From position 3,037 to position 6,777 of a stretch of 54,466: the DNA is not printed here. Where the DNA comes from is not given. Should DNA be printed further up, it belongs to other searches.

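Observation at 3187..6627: Corrinoid reductive activase with a whole GltD-like NAD(P)H/FAD/Fe-S module inserted into its ASKHA domain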

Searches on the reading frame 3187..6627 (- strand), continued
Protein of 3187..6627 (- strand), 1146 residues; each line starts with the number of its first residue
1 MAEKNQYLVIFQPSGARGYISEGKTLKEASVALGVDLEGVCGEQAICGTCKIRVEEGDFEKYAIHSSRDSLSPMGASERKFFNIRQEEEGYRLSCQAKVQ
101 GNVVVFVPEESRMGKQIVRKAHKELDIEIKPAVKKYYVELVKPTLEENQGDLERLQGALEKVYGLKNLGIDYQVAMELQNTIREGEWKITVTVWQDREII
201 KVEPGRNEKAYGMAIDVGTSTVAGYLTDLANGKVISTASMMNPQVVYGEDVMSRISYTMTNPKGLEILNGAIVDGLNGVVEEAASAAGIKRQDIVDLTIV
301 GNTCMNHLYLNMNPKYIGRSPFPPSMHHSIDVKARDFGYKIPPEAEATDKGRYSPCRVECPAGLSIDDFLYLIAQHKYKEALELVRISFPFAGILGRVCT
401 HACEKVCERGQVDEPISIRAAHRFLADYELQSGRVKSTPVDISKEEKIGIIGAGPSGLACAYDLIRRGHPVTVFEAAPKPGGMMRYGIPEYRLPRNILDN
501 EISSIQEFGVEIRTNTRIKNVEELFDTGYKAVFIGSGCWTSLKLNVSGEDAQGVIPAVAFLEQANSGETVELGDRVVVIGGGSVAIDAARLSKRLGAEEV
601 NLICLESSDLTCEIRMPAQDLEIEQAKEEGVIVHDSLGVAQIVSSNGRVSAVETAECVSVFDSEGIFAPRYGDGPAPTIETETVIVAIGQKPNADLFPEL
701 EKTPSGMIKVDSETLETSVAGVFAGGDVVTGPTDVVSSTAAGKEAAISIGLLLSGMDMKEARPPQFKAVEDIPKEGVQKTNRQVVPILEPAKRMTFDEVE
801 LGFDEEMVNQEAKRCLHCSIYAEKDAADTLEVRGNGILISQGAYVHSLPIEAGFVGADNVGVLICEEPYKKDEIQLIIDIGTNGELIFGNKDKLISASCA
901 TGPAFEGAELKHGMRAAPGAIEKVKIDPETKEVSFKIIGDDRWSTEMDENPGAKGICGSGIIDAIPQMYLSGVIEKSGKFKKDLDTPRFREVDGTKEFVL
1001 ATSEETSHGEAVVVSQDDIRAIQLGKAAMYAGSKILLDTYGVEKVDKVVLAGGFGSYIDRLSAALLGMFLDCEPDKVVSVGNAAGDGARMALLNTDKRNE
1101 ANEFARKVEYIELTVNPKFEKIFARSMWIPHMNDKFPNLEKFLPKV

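Call 13: list_cluster_members(proteins=[P0001, P0011, P0026, P0031, P0096, P0108, P0084, P0065, P0032, P0036])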
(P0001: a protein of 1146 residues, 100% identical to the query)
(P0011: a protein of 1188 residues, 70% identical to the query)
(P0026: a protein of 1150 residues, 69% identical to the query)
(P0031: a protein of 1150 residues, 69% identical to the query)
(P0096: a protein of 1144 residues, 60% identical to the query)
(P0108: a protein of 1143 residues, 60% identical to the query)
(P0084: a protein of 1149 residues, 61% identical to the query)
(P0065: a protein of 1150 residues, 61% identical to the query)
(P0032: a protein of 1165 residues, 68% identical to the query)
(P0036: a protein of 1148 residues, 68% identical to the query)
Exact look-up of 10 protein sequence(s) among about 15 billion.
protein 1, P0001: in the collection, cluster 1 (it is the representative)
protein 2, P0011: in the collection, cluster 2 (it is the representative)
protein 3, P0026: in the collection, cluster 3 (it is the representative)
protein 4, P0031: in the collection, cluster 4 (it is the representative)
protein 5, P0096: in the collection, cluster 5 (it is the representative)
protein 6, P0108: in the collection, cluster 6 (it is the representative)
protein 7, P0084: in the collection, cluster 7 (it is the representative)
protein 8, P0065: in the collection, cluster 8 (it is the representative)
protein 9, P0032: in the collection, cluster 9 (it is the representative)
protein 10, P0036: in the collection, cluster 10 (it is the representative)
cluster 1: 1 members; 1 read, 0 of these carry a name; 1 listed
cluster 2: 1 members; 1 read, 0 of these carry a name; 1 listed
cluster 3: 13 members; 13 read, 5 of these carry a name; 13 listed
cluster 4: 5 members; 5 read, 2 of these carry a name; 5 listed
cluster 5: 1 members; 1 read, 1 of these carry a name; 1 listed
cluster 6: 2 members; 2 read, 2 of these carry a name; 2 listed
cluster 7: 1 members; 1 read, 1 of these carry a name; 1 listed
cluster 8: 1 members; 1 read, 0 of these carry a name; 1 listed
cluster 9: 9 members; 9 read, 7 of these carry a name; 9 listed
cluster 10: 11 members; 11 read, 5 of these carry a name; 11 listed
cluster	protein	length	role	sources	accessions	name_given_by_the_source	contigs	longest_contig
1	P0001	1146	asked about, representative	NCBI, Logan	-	-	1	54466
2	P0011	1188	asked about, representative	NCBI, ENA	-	-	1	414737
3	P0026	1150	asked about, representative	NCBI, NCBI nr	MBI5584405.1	MAG: DUF4445 domain-containing protein [Deltaproteobacteria bacterium] | DUF4445 domain-containing protein [Deltaproteobacteria bacterium]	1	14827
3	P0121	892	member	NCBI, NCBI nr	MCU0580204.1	MAG: FAD-dependent oxidoreductase [Desulfobacterota bacterium] | FAD-dependent oxidoreductase [Thermodesulfobacteriota bacterium]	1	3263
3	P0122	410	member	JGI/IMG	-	uncharacterized 2Fe-2S/4Fe-4S cluster protein (DUF4445 family)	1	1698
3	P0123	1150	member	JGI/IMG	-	uncharacterized 2Fe-2S/4Fe-4S cluster protein (DUF4445 family)/NADPH-dependent glutamate ...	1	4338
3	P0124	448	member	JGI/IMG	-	hypothetical protein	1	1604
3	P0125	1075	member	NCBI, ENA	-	-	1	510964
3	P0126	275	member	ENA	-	-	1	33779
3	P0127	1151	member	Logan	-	-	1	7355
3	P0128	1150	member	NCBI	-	-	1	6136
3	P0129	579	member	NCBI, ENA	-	-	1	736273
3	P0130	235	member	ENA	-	-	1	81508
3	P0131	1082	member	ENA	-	-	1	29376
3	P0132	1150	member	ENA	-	-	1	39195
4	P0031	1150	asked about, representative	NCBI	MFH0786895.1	MAG: ASKHA domain-containing protein [Pseudomonadota bacterium]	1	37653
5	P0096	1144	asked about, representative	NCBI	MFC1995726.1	FAD-dependent oxidoreductase [Chloroflexota bacterium]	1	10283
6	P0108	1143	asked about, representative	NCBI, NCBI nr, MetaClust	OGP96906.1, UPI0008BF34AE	MAG: hypothetical protein A2157_02540 [Deltaproteobacteria bacterium RBG_16_47_11] | status=active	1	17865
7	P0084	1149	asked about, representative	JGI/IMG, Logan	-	uncharacterized 2Fe-2S/4Fe-4S cluster protein (DUF4445 family)/thioredoxin reductase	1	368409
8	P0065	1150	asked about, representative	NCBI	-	-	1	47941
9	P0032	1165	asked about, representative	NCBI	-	-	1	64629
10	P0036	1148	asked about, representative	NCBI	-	-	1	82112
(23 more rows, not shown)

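Call 23: find_encoding_contigs(protein=P0011, flank=8000, max_places=2)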
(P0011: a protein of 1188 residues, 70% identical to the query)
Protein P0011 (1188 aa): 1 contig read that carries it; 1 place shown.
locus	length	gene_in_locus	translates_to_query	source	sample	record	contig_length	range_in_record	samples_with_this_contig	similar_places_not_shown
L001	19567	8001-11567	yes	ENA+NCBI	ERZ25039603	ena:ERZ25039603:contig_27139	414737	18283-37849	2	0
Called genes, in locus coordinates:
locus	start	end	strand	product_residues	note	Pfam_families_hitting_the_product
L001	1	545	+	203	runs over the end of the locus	PF00440:TetR_N, PF16925:TetR_C_13, PF13977:TetR_C_6 (weak)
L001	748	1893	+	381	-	PF02771:Acyl-CoA_dh_N, PF02770:Acyl-CoA_dh_M, PF00441:Acyl-CoA_dh_1, PF08028:Acyl-CoA_dh_2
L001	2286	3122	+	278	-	PF01012:ETF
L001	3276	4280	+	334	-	PF01012:ETF, PF00766:ETF_alpha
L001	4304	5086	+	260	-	PF02596:DUF169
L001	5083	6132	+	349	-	PF01208:URO-D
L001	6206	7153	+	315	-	PF02007:MtrH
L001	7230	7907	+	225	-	PF02607:B12-binding_2, PF02310:B12-binding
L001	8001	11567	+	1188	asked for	PF00111:Fer2 (weak), PF17650:RACo_linker, PF17651:Raco_middle, PF14691:Fer4_20, PF01266:DAO (weak), PF07992:Pyr_redox_2, PF13450:NAD_binding_8, PF14574:RACo_C_ter, +2 more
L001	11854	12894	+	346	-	PF01208:URO-D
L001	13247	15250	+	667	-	PF00111:Fer2, PF17650:RACo_linker, PF17651:Raco_middle, PF14574:RACo_C_ter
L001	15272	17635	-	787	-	PF03600:CitMHS, PF00939:Na_sulph_symp, PF02080:TrkA_C, PF00939:Na_sulph_symp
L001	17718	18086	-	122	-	PF02080:TrkA_C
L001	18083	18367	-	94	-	-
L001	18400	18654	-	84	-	-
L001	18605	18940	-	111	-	-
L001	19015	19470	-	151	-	PF02272:DHHA1 (faint)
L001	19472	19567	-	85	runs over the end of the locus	-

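Call 24: find_encoding_contigs(protein=P0084, flank=8000, max_places=2)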
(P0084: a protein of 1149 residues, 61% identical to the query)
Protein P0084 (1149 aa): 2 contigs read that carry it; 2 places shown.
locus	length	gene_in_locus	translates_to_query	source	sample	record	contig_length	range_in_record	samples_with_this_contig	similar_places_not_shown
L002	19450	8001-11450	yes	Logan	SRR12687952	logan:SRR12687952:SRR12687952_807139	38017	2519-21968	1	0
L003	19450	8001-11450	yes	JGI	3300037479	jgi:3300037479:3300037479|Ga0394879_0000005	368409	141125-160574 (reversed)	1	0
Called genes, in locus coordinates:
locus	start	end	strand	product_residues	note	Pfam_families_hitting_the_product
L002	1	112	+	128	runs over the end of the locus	PF00032:Cytochrom_B_C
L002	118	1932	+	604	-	PF00034:Cytochrom_C (weak), PF13442:Cytochrome_CBB3 (weak), PF13183:Fer4_8, PF13534:Fer4_17, PF02754:CCG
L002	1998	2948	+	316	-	PF13379:NMT1_2, PF09084:NMT1, PF12974:Phosphonate-bd (weak)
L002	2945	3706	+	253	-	PF00528:BPD_transp_1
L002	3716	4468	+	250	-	PF00005:ABC_tran, PF13304:AAA_21 (faint)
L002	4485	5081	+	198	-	PF03358:FMN_red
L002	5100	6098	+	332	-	PF00586:AIRS, PF02769:AIRS_C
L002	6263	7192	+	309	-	PF00392:GntR, PF01022:HTH_5 (weak), PF07729:FCD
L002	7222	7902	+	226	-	PF02607:B12-binding_2, PF02310:B12-binding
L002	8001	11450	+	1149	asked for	PF17650:RACo_linker, PF17651:Raco_middle, PF14691:Fer4_20, PF01266:DAO (weak), PF07992:Pyr_redox_2, PF13450:NAD_binding_8 (weak), PF13738:Pyr_redox_3 (weak), PF14574:RACo_C_ter, +5 more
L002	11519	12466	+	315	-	PF02007:MtrH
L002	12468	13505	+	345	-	PF01208:URO-D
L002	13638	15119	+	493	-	PF01565:FAD_binding_4, PF02913:FAD-oxidase_C (weak)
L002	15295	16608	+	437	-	PF13183:Fer4_8 (faint), PF02754:CCG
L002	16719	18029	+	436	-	PF13433:Peripla_BP_5, PF13458:Peripla_BP_6, PF01094:ANF_receptor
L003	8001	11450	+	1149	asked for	PF17650:RACo_linker, PF17651:Raco_middle, PF14691:Fer4_20, PF01266:DAO (weak), PF07992:Pyr_redox_2, PF13450:NAD_binding_8 (weak), PF13738:Pyr_redox_3 (weak), PF14574:RACo_C_ter, +5 more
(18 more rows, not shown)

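Call 25: find_encoding_contigs(protein=P0096, flank=8000, max_places=2)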
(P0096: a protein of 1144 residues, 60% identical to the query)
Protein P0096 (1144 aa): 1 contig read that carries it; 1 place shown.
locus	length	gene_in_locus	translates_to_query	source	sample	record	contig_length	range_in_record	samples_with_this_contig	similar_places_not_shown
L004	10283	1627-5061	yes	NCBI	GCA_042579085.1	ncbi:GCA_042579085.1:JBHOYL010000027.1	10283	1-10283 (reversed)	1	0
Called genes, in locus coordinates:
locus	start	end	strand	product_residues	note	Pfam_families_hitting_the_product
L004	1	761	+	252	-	PF01208:URO-D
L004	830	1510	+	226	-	PF02607:B12-binding_2, PF02310:B12-binding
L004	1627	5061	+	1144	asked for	PF17650:RACo_linker, PF17651:Raco_middle, PF14691:Fer4_20, PF00890:FAD_binding_2 (weak), PF01266:DAO (weak), PF07992:Pyr_redox_2, PF13450:NAD_binding_8, PF14574:RACo_C_ter, +4 more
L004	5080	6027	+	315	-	PF02007:MtrH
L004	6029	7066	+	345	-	PF01208:URO-D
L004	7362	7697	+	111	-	PF22263:DUF6951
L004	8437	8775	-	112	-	-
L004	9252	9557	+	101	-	-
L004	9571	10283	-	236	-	PF13426:PAS_9 (weak), PF08448:PAS_4 (weak), PF00989:PAS (faint), PF08447:PAS_3, PF13188:PAS_8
